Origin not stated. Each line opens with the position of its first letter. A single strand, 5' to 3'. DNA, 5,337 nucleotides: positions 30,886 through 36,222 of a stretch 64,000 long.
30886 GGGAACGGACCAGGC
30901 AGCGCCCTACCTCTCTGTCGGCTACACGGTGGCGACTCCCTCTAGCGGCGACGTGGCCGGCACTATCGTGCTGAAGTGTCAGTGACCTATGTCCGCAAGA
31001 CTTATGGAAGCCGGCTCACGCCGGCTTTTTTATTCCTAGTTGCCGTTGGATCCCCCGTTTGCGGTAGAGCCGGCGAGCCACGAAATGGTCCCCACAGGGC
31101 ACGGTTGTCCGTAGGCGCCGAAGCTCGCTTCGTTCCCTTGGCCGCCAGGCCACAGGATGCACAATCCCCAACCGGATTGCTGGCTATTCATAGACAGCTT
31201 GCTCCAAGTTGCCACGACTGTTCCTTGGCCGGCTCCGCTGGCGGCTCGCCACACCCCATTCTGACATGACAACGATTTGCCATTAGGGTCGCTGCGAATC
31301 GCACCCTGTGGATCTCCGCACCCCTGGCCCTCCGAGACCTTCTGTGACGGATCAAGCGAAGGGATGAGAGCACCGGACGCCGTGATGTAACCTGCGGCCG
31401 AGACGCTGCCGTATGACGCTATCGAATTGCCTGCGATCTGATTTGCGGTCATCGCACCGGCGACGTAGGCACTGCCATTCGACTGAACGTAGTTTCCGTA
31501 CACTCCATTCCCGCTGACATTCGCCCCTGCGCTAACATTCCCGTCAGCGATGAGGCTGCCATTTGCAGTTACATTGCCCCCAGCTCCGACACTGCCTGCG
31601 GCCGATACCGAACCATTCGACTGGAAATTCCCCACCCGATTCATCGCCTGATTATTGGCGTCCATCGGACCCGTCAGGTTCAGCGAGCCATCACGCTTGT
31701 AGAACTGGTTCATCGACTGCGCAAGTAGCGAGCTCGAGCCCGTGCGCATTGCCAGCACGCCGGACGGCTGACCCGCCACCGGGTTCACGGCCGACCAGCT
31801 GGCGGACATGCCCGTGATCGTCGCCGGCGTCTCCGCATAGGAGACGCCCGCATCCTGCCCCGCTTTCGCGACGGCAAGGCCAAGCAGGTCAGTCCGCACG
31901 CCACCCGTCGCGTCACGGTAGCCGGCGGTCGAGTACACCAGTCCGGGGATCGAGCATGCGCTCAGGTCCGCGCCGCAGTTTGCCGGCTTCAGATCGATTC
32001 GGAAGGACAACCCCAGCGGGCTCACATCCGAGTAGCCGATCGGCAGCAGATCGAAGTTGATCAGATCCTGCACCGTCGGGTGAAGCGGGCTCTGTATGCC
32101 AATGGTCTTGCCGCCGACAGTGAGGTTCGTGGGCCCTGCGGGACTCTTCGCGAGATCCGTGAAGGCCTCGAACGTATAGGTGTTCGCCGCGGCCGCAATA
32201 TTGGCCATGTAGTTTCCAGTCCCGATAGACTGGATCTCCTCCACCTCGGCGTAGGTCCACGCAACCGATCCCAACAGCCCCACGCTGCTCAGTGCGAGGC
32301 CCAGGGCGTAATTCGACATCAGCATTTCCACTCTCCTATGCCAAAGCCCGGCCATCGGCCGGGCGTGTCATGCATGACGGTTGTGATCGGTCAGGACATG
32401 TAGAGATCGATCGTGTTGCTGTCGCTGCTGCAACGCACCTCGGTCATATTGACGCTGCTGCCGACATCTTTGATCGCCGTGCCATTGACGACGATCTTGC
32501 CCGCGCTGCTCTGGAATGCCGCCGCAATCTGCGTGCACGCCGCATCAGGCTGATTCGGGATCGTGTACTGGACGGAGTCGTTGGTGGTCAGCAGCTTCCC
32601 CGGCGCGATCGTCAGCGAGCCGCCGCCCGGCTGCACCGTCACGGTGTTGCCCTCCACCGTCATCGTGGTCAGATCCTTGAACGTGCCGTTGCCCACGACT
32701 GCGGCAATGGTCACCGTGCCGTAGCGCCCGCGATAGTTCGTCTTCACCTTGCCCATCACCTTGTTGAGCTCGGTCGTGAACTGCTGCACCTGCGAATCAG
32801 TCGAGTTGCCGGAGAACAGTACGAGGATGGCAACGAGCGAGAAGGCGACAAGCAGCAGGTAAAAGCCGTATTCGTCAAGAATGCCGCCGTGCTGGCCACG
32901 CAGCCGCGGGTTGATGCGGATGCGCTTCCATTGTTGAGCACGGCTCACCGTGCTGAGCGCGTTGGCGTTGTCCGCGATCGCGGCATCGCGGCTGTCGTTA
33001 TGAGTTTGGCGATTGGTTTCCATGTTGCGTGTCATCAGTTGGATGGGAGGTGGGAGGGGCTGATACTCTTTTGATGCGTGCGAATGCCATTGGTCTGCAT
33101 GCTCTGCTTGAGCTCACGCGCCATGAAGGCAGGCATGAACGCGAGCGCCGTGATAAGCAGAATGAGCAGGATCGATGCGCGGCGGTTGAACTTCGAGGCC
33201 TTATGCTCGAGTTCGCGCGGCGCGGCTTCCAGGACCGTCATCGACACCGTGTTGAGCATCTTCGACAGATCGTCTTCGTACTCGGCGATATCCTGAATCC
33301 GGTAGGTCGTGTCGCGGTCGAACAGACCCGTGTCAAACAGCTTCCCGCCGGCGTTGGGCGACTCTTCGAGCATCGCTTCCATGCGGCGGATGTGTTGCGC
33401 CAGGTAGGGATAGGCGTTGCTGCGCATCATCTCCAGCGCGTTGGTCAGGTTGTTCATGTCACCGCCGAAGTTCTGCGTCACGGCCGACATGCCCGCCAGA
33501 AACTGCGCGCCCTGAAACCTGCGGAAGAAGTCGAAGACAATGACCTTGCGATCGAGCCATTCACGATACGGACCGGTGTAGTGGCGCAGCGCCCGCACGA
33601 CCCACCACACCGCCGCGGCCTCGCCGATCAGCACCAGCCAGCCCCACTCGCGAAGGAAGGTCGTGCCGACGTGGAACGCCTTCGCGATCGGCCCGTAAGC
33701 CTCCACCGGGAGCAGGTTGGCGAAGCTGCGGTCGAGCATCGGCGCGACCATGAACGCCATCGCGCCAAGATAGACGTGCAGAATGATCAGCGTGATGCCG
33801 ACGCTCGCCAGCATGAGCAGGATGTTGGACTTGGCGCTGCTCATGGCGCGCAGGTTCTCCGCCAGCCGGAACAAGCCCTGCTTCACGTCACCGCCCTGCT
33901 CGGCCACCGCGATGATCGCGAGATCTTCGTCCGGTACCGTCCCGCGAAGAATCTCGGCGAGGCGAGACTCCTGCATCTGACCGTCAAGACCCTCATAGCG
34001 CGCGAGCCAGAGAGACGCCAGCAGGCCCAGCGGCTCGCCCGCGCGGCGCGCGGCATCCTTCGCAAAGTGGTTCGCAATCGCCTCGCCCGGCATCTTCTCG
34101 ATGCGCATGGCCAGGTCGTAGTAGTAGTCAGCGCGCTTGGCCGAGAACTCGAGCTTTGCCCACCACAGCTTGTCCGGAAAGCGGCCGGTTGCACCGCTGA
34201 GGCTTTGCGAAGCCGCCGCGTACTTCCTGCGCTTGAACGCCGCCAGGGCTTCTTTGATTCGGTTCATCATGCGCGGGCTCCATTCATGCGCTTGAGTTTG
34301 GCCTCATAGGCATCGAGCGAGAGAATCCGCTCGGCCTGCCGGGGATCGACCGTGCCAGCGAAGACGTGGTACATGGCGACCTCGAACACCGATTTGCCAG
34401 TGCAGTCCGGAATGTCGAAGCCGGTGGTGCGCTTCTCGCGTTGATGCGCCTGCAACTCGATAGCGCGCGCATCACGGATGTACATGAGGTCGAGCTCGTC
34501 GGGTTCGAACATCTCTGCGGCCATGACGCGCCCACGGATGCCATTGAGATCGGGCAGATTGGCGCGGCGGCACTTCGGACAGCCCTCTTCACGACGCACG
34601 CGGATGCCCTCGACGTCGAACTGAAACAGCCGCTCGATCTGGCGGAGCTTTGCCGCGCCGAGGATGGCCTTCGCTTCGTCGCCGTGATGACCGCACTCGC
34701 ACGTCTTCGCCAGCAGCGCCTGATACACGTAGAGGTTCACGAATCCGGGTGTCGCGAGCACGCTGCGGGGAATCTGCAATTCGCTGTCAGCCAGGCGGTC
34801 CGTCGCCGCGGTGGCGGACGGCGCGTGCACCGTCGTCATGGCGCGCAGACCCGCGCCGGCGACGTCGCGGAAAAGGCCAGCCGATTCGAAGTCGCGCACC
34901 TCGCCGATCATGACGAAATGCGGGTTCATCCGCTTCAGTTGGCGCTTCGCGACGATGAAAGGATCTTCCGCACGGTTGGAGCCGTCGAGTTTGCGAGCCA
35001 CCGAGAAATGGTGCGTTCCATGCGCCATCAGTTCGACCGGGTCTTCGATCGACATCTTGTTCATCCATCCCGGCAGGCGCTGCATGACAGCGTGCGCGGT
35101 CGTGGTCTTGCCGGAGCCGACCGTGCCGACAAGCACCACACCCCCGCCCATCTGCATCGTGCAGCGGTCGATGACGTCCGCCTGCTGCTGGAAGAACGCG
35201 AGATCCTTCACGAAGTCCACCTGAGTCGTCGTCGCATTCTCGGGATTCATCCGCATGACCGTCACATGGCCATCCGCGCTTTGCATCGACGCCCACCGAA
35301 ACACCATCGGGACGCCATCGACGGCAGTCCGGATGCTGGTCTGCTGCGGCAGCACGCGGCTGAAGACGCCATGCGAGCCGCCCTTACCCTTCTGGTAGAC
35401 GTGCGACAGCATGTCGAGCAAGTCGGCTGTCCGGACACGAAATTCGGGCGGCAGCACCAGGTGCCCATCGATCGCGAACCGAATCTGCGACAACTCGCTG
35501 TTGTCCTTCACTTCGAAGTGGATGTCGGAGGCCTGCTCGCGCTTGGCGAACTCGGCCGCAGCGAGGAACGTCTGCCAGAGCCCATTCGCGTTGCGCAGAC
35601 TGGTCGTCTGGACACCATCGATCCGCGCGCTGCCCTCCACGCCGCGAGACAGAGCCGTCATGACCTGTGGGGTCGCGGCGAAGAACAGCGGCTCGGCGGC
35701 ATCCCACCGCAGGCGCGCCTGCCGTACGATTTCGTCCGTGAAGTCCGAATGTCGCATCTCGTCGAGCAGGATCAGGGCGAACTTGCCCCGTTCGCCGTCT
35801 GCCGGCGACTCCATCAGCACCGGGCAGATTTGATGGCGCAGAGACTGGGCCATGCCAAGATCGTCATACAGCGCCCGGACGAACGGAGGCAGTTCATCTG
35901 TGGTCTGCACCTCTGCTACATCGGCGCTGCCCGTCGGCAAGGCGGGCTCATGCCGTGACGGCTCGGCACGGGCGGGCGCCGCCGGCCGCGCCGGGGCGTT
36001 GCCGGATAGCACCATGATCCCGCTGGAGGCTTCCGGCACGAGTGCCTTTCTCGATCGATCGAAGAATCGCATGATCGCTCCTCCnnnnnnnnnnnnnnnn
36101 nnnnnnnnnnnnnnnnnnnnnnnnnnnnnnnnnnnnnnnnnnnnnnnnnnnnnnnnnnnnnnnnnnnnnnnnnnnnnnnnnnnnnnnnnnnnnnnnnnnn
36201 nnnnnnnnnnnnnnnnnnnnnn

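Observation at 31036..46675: R64-like type IVb thin-pilus cluster fused into one operon with virB1/B8/B9/B10 of a VirB-type (MPF-T) conjugative T4SS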

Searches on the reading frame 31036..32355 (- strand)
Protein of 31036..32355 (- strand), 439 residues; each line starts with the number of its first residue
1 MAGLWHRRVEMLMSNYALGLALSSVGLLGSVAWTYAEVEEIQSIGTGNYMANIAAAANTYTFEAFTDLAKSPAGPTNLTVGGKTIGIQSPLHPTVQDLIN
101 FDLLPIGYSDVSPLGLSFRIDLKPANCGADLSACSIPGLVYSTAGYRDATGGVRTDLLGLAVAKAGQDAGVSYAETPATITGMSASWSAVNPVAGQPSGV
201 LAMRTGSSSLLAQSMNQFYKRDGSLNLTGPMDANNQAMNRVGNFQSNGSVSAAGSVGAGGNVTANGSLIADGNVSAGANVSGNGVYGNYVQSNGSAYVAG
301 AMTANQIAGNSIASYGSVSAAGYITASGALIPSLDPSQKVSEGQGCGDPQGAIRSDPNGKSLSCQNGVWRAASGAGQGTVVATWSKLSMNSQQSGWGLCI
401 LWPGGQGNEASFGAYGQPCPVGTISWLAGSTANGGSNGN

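Call 3: search_protein_families(library=pfam, proteins=[window:31036-32355:-], max_evalue=0.01)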
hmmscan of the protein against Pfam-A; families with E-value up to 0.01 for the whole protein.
window:31036-32355:- (439 aa): 0 families

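Call 6: search_protein_families(library=ncbifam, proteins=[window:31036-32355:-], max_evalue=0.01)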
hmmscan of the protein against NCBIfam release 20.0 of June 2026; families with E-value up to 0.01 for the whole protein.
window:31036-32355:- (439 aa): 0 families

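Call 54: search_protein_families(library=pfam, proteins=[window:31036-32355:-], max_evalue=5)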
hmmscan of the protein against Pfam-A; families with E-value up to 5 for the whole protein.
window:31036-32355:- (439 aa): 1 family
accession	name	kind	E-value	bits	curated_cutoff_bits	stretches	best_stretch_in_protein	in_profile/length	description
PF03961.19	FapA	-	0.3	11.1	31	1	242-312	14-93/272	Flagellar Assembly Protein A beta solenoid domain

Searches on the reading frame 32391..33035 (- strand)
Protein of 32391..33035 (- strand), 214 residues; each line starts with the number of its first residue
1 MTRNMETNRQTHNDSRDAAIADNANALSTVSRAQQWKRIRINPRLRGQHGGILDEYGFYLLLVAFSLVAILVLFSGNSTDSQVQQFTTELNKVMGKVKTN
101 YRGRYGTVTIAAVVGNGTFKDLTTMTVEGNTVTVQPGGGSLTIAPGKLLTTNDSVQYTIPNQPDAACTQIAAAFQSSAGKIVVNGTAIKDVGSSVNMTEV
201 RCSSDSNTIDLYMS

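Call 3: search_protein_families(library=pfam, proteins=[window:32391-33035:-], max_evalue=0.01)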
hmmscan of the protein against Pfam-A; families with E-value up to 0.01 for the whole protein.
window:32391-33035:- (214 aa): 1 family
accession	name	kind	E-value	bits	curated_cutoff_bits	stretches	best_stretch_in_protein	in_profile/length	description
PF08805.16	PilS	-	2.6e-07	31.2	22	1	79-209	7-133/138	PilS N terminal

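Call 6: search_protein_families(library=ncbifam, proteins=[window:32391-33035:-], max_evalue=0.01)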
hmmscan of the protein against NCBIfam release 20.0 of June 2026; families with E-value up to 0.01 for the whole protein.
window:32391-33035:- (214 aa): 0 families

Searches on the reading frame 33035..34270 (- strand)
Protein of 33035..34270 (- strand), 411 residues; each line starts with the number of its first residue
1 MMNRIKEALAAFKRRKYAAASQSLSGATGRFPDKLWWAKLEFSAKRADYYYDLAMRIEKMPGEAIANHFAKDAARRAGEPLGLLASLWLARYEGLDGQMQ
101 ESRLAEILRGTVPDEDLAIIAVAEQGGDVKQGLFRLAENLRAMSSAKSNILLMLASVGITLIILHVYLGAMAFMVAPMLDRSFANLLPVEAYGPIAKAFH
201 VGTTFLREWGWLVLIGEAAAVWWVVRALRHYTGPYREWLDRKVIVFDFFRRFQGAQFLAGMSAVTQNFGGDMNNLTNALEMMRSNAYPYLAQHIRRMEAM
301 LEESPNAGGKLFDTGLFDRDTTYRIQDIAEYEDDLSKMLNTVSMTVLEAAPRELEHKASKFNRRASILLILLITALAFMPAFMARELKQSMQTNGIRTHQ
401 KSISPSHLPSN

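Call 3: search_protein_families(library=pfam, proteins=[window:33035-34270:-], max_evalue=0.01)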
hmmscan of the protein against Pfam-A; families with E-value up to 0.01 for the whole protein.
window:33035-34270:- (411 aa): 1 family
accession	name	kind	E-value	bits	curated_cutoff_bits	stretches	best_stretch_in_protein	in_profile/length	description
PF00482.28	T2SSF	-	1.4e-10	41.7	25.2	2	117-177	65-125/125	Type II secretion system (T2SS), protein F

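Call 6: search_protein_families(library=ncbifam, proteins=[window:33035-34270:-], max_evalue=0.01)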
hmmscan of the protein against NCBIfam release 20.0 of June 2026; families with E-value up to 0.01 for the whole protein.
window:33035-34270:- (411 aa): 3 families
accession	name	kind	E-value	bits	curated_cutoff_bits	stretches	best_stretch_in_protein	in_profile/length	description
TIGR02120.1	GspF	equivalog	1.3e-06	27.9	424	1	117-359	131-365/401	type II secretion system inner membrane protein GspF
NF041012.2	T4P_ComGB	equivalog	0.00054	19.4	240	0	104-315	51-259/332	competence type IV pilus assembly protein ComGB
NF047826.1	T3SSXpsF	equivalog_domain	0.0031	16.4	650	1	117-249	134-266/405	type II secretion system protein XpsF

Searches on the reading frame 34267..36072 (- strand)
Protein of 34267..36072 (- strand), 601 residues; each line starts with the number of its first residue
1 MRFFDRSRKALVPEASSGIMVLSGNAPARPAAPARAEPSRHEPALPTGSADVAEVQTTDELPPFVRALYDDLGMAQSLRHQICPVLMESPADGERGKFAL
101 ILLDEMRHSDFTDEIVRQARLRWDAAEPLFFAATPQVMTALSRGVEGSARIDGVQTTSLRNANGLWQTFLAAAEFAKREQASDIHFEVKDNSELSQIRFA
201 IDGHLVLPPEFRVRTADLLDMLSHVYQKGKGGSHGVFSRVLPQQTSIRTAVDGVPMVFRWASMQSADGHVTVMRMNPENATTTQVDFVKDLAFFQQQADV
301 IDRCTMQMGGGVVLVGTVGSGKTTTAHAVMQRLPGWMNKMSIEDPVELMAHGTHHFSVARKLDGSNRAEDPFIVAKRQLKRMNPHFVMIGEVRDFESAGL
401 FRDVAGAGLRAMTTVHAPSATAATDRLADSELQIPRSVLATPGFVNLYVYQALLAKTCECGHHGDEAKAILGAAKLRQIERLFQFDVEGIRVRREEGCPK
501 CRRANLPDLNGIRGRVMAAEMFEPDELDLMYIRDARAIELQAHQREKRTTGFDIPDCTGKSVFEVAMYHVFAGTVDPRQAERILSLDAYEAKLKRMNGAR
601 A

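Call 3: search_protein_families(library=pfam, proteins=[window:34267-36072:-], max_evalue=0.01)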
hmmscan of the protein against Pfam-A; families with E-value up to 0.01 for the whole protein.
window:34267-36072:- (601 aa): 3 families
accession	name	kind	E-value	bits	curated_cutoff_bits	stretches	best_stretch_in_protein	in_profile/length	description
PF00437.27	T2SSE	-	7.3e-40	137.2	24.9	1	176-548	19-347/370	Type II/IV secretion system protein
PF13401.12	AAA_22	-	0.00011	23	27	0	311-343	7-33/130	AAA domain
PF13191.12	AAA_16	-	0.004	18.1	32.6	0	298-336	13-51/167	AAA ATPase domain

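Call 6: search_protein_families(library=ncbifam, proteins=[window:34267-36072:-], max_evalue=0.01)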
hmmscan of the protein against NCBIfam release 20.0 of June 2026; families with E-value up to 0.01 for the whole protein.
window:34267-36072:- (601 aa): 18 families
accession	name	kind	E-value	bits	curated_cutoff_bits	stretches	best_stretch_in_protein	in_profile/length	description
TIGR02533.1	type_II_gspE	equivalog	3.2e-32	111.8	630.25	1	176-549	120-461/486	type II secretion system ATPase GspE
NF007755.0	PRK10436.1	equivalog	1.6e-26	93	617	1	174-473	94-374/465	type II secretion system protein GspE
NF053534.1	T4PilAsmATPsTfpB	equivalog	6.2e-26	90.9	850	1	174-518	210-525/584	type IV pilus assembly ATPase TfpB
TIGR02538.1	type_IV_pilB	equivalog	1.1e-25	90.4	675.65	1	176-543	192-531/564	type IV-A pilus assembly ATPase PilB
NF041000.1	ATPase_ComGA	equivalog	6.2e-24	84.4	300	1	176-440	7-253/267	competence type IV pilus ATPase ComGA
TIGR01420.1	pilT_fam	subfamily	3e-15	56.3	319.1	1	249-430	72-242/343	PilT/PilU family type 4a pilus ATPase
TIGR02788.1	VirB11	equivalog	2.2e-11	43.3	249.95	1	303-429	138-264/308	P-type DNA transfer ATPase VirB11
NF058587.1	archaellum_moto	equivalog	4.1e-11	42.3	550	1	306-440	272-406/527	archaellum flagellar ATPase motor FlaI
TIGR02782.1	TrbB_P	equivalog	7.2e-09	35.3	304.55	1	283-428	111-253/303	P-type conjugative transfer ATPase TrbB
TIGR03819.1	heli_sec_ATPase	hypoth_equivalog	6.1e-08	32.2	373.15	1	265-427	136-297/340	TadA family conjugal transfer-associated ATPase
TIGR02525.1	plasmid_TraJ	equivalog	3e-07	29.8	368.3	1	300-428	141-270/372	plasmid transfer ATPase TraJ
NF010407.0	PRK13833.1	subfamily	5.6e-07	29.3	499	1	286-428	122-260/323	conjugal transfer protein TrbB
NF010425.0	PRK13851.1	equivalog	7.7e-07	28.3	461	1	300-423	159-276/344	type IV secretion system protein VirB11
TIGR02524.1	dot_icm_DotB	equivalog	1.2e-05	24.7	463.3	1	296-430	122-259/358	Dot/Icm type IV secretion system ATPase DotB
NF010469.0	PRK13894.1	subfamily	2.2e-05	24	508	1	283-428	124-265/320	conjugal transfer ATPase TrbB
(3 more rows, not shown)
